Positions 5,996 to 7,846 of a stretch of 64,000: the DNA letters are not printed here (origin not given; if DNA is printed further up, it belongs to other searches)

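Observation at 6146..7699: ATP synthase subunit a nearly doubled in size by a ~230-aa acidic insertion, plus His-rich C-terminal tail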

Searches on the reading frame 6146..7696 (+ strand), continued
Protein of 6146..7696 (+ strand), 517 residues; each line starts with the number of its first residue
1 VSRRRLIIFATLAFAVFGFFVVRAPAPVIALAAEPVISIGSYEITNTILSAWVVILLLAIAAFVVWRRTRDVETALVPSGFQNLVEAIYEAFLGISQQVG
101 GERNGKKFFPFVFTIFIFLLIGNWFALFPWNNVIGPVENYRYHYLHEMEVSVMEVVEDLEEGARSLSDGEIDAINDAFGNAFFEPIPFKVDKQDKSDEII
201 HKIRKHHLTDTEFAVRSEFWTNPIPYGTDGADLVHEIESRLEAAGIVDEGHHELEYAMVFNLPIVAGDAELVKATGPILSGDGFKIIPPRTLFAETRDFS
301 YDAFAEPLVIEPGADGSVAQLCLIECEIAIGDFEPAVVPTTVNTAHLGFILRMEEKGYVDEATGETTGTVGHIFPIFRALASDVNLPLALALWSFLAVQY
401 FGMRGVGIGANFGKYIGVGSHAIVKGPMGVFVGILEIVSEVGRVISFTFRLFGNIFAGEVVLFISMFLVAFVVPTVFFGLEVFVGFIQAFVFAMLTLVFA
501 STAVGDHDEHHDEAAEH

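Call 29: predict_structure(alignment_id=A2)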
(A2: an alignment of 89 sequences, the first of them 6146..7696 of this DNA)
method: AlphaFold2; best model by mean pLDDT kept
length: 517 residues; sequences in the alignment: 89
mean_pLDDT: 74.4   pTM: 0.63
mean pLDDT of the five models: 74.4, 72.6, 68.8, 67.8, 67.0
residues with pLDDT >= 90: 111; 70-90: 198; 50-70: 183; < 50: 25
segments of 3 or more residues with pLDDT < 50: 27-31, 76-78, 291-293, 505-517
pLDDT, mean of each block of 10 residues (from residue 1): 83 76 53 54 63 74 73 53 68 71 72 72 63 67 91 92 90 94 91 88 88 94 94 93 89 90 87 79 57 62 90 84 82 88 94 87 82 62 63 71 66 60 64 73 66 64 64 69 69 60 47 30
secondary structure, 60 per line:
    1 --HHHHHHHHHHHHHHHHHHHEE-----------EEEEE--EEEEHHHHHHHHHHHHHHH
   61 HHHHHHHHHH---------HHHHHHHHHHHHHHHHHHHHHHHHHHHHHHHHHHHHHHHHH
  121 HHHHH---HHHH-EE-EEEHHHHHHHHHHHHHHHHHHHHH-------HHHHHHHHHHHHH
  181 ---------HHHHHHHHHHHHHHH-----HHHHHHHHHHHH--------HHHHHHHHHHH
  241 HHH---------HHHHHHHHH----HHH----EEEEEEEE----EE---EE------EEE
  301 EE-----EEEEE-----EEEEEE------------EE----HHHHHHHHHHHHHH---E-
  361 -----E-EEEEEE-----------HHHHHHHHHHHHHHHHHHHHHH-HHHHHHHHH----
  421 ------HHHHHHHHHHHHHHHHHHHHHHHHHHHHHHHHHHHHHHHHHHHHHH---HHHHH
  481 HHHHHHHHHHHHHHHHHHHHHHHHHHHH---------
elements in order: H3-21 E35-39 E42-45 H46-70 H80-125 H129-132 E137-139 H140-160 H168-180 H190-204 H210-221 H230-243 H253-261 E273-280 E298-302 E308-312 E318-323 H342-355 E368-373 H385-406 H408-416 H427-472 H476-508

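Call 48: fold_search(model_id=the predicted structure, library=pdb)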
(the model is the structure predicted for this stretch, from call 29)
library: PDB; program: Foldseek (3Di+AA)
matches with E <= 10: 74; with E <= 0.001: 4
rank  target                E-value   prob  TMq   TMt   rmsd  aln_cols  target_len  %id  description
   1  9its_Z                4.7e-04  0.99  0.16  0.29  27.9       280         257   20  Chloroflexus aurantiacus ADP-bound ATP synthase, state 1 (released 2025-03-19)
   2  9itm_Z                6.8e-04  0.99  0.16  0.29  28.1       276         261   20  Chloroflexus aurantiacus ATP synthase, state 1, focused refinement of FO (released 2025-03-19)
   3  9itr_Z                7.9e-04  0.99  0.17  0.31  27.5       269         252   20  Chloroflexus aurantiacus ATP synthase, state 3, focused refinement of FO and peripheral stalk (released 2025-03-19)
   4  9itq_Z                8.3e-04  0.99  0.16  0.29  28.0       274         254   19  Chloroflexus aurantiacus ATP synthase, state 3, focused refinement of FO (released 2025-03-19)
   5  9itt_Z                1.8e-03  0.99  0.17  0.30  26.5       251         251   22  Chloroflexus aurantiacus ADP-bound ATP synthase, state 2 (released 2025-03-19)
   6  9itm_T                3.3e-03  1.00  0.26  0.44  12.4       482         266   22  Chloroflexus aurantiacus ATP synthase, state 1, focused refinement of FO (released 2025-03-19)
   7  9itx_Z                5.9e-03  0.96  0.17  0.30  26.5       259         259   21  Chloroflexus aurantiacus ADP-bound ATP synthase, state 2, focused refinement of FO (released 2025-03-19)
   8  9ito_Z                6.5e-03  0.92  0.16  0.29  26.5       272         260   20  Chloroflexus aurantiacus ATP synthase, state 2, focused refinement of FO (released 2025-03-19)
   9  9itt_T                9.8e-03  0.87  0.14  0.29  27.7       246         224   20  Chloroflexus aurantiacus ADP-bound ATP synthase, state 2 (released 2025-03-19)
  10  9itj_T                1.0e-02  0.91  0.15  0.30  27.5       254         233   18  Chloroflexus aurantiacus ATP synthase, state 1 (released 2025-03-19)
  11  9itu_T                2.2e-02  0.72  0.14  0.28  27.7       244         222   19  Chloroflexus aurantiacus ADP-bound ATP synthase, state 3 (released 2025-03-19)
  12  8g0b_a                1.7e-01  0.20  0.14  0.25  27.6       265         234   18  Cryo-EM structure of TBAJ-876-bound Mycobacterium smegmatis ATP synthase FO region (released 2023-02-15)
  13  7njk_a                1.9e-01  0.35  0.15  0.28  27.1       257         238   16  Mycobacterium smegmatis ATP synthase state 1a (released 2021-10-27)
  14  8g07_a                2.4e-01  0.30  0.15  0.29  26.9       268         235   16  Cryo-EM structure of SQ31f-bound Mycobacterium smegmatis ATP synthase FO region (released 2023-02-15)
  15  8g08_a                2.5e-01  0.28  0.15  0.29  27.4       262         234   18  Cryo-EM structure of SQ31f-bound Mycobacterium smegmatis ATP synthase rotational state 1 (backbone model) (released 2023-02-15)
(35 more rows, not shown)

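Call 51: list_cluster_members(proteins=[P0013, P0021, P0034, P0073, P0096, P0103, P0112, P0116, P0113, P0066])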
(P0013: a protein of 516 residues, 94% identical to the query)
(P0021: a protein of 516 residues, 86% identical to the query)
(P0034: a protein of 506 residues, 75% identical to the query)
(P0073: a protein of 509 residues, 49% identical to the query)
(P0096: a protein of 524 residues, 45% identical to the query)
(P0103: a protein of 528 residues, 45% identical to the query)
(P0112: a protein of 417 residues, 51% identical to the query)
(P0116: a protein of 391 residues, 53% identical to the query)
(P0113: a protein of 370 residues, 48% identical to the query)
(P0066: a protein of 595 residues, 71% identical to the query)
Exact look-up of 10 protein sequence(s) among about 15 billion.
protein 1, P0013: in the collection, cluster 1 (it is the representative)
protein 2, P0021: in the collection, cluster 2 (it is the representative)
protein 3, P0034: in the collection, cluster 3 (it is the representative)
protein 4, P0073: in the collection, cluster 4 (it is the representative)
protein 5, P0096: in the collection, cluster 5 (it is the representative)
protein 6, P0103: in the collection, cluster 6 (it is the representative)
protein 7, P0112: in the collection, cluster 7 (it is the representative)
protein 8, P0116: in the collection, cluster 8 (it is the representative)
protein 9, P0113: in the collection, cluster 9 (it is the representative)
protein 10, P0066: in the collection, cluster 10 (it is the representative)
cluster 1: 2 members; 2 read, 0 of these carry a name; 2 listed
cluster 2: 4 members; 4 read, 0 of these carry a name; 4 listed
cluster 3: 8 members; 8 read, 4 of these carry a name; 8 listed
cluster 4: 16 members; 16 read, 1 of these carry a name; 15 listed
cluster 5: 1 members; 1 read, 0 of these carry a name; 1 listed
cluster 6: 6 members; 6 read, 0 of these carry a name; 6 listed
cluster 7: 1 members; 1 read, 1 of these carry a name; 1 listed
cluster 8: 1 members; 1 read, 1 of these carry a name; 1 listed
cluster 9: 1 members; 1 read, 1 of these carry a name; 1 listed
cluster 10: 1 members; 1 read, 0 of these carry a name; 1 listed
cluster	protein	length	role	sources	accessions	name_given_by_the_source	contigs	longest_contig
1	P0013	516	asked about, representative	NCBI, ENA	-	-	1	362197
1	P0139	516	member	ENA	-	-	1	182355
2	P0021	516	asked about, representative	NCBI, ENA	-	-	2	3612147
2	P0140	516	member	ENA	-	-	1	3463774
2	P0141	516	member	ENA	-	-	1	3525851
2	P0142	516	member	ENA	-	-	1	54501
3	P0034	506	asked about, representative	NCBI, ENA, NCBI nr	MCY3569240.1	MAG: F0F1 ATP synthase subunit A [Chloroflexi bacterium] | F0F1 ATP synthase subunit A [Chloroflexota bacterium]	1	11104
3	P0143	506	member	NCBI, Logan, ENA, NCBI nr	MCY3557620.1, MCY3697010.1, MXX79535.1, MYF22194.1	MAG: F0F1 ATP synthase subunit A [Chloroflexi bacterium] | F0F1 ATP synthase subunit A [Chloroflexota bacterium]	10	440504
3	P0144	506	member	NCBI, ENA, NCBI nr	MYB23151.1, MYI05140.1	MAG: hypothetical protein F4066_09825 [Chloroflexi bacterium] | hypothetical protein [Chloroflexota bacterium]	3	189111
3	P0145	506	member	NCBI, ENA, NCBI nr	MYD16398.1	MAG: hypothetical protein F4W99_04555 [Chloroflexi bacterium] | hypothetical protein [Chloroflexota bacterium]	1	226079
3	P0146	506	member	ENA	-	-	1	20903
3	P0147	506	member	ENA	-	-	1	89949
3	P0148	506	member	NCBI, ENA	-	-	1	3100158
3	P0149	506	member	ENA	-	-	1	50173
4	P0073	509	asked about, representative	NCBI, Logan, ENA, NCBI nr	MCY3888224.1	MAG: F0F1 ATP synthase subunit A [Chloroflexi bacterium] | F0F1 ATP synthase subunit A [Chloroflexota bacterium]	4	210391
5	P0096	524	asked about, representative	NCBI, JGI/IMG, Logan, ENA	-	-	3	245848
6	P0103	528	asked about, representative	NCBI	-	-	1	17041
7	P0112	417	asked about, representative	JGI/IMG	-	F-type H+-transporting ATPase subunit a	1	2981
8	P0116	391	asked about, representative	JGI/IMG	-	F-type H+-transporting ATPase subunit a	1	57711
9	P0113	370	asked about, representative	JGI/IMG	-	F-type H+-transporting ATPase subunit a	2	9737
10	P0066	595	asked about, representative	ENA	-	-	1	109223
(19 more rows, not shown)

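Call 65: search_protein_families(library=ncbifam, proteins=[window:6146-7696:+], max_evalue=0.001)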
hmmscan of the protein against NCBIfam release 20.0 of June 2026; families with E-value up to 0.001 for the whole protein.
window:6146-7696:+ (517 aa): 14 families
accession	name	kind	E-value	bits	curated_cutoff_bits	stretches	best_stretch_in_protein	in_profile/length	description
NF004481.0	PRK05815.2-3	equivalog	7.8e-38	130.3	227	2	370-510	94-224/225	F0F1 ATP synthase subunit A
TIGR01131.1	ATP_synt_6_or_A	equivalog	1.1e-27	97.4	102.6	2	373-502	88-225/227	F0F1 ATP synthase subunit A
NF009955.0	PRK13421.1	equivalog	6e-26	91.3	302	2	383-514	106-227/231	F0F1 ATP synthase subunit A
NF009954.0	PRK13420.1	equivalog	1.4e-25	90.4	272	2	373-512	96-225/229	F0F1 ATP synthase subunit A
NF004482.0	PRK05815.2-4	equivalog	1.2e-24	87.3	225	2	38-130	21-109/252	F0F1 ATP synthase subunit A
TIGR03306.1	altF1_A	exception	1.7e-22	80.1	302.1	2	372-503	94-215/217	alternate F1F0 ATPase, F0 subunit A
NF004479.0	PRK05815.1-4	equivalog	1.8e-22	79.8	268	2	378-506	108-236/238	F0F1 ATP synthase subunit A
NF004485.0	PRK05815.3-3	equivalog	6.7e-22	78.2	249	3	378-465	107-191/281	F0F1 ATP synthase subunit A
NF009953.0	PRK13419.1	equivalog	4.8e-21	75.4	460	2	381-515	200-341/346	F0F1 ATP synthase subunit A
NF004477.0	PRK05815.1-1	equivalog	3.5e-20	72.6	280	2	377-507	136-268/268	F0F1 ATP synthase subunit A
NF004486.0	PRK05815.3-4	equivalog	2.7e-19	69.8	272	2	378-504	106-223/224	F0F1 ATP synthase subunit A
NF004487.0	PRK05815.3-5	equivalog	3e-17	62.8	224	3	46-131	25-109/269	F0F1 ATP synthase subunit A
NF004484.0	PRK05815.3-2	equivalog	3.5e-15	56.4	234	2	37-127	10-96/226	F0F1 ATP synthase subunit A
NF009952.0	PRK13417.1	equivalog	7.9e-07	28.8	531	1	421-504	251-349/352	F0F1 ATP synthase subunit A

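Call 68: find_encoding_contigs(protein=P0116, flank=7000, max_places=2)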
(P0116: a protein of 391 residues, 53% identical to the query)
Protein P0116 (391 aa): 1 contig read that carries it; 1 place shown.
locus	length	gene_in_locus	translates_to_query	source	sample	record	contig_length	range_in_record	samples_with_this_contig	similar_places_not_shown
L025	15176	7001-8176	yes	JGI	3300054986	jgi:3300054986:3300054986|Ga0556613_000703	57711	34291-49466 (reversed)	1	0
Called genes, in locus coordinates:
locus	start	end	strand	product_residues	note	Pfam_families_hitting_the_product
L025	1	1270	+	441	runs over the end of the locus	PF07690:MFS_1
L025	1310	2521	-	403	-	PF02515:CoA_transf_3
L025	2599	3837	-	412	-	PF02515:CoA_transf_3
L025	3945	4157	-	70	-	-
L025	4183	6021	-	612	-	PF19291:TREH_N, PF00723:Glyco_hydro_15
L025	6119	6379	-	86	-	-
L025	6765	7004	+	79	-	PF09527:ATPase_gene1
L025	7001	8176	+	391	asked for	PF00119:ATP-synt_A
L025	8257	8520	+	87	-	PF00137:ATP-synt_C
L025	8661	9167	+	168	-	PF00430:ATP-synt_B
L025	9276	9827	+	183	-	PF00213:OSCP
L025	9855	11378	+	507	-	PF02874:ATP-synt_ab_N, PF00006:ATP-synt_ab, PF00306:ATP-synt_ab_C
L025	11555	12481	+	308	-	PF00231:ATP-synt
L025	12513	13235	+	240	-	PF00702:Hydrolase, PF12710:HAD, PF13419:HAD_2, PF13242:Hydrolase_like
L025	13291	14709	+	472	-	PF02874:ATP-synt_ab_N, PF00006:ATP-synt_ab, PF22919:ATP-synt_VA_C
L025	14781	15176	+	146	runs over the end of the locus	PF02823:ATP-synt_DE_N, PF00401:ATP-synt_DE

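Call 69: find_encoding_contigs(protein=P0075, flank=7000, max_places=2)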
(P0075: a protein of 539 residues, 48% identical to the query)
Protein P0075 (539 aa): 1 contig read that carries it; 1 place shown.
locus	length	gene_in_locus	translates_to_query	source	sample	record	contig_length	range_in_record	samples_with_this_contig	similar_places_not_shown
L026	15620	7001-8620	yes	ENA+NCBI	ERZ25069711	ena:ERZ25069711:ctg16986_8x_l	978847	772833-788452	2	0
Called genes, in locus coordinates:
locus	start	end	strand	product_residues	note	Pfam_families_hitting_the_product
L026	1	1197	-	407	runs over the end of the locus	PF13527:Acetyltransf_9, PF17668:Acetyltransf_17, PF13530:SCP2_2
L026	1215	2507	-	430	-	PF00994:MoCF_biosynth, PF18146:CinA_KH, PF02464:CinA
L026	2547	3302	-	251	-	PF04029:2-ph_phosp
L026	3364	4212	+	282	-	PF00215:OMPdecase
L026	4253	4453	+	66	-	PF06107:DUF951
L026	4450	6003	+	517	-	PF05977:MFS_3 (faint), PF07690:MFS_1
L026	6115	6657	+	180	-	PF02577:BFN_dom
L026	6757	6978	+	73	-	PF09527:ATPase_gene1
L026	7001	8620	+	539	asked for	PF00119:ATP-synt_A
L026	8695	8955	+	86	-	PF00137:ATP-synt_C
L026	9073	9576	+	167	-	PF00430:ATP-synt_B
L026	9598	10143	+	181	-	PF00213:OSCP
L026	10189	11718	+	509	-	PF02874:ATP-synt_ab_N, PF00006:ATP-synt_ab, PF00306:ATP-synt_ab_C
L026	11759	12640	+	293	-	PF00231:ATP-synt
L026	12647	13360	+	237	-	PF00702:Hydrolase, PF12710:HAD, PF13419:HAD_2, PF13242:Hydrolase_like (weak)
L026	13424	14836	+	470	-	PF02874:ATP-synt_ab_N, PF00006:ATP-synt_ab, PF22919:ATP-synt_VA_C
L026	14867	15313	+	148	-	PF02823:ATP-synt_DE_N, PF00401:ATP-synt_DE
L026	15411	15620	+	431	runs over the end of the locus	PF00275:EPSP_synthase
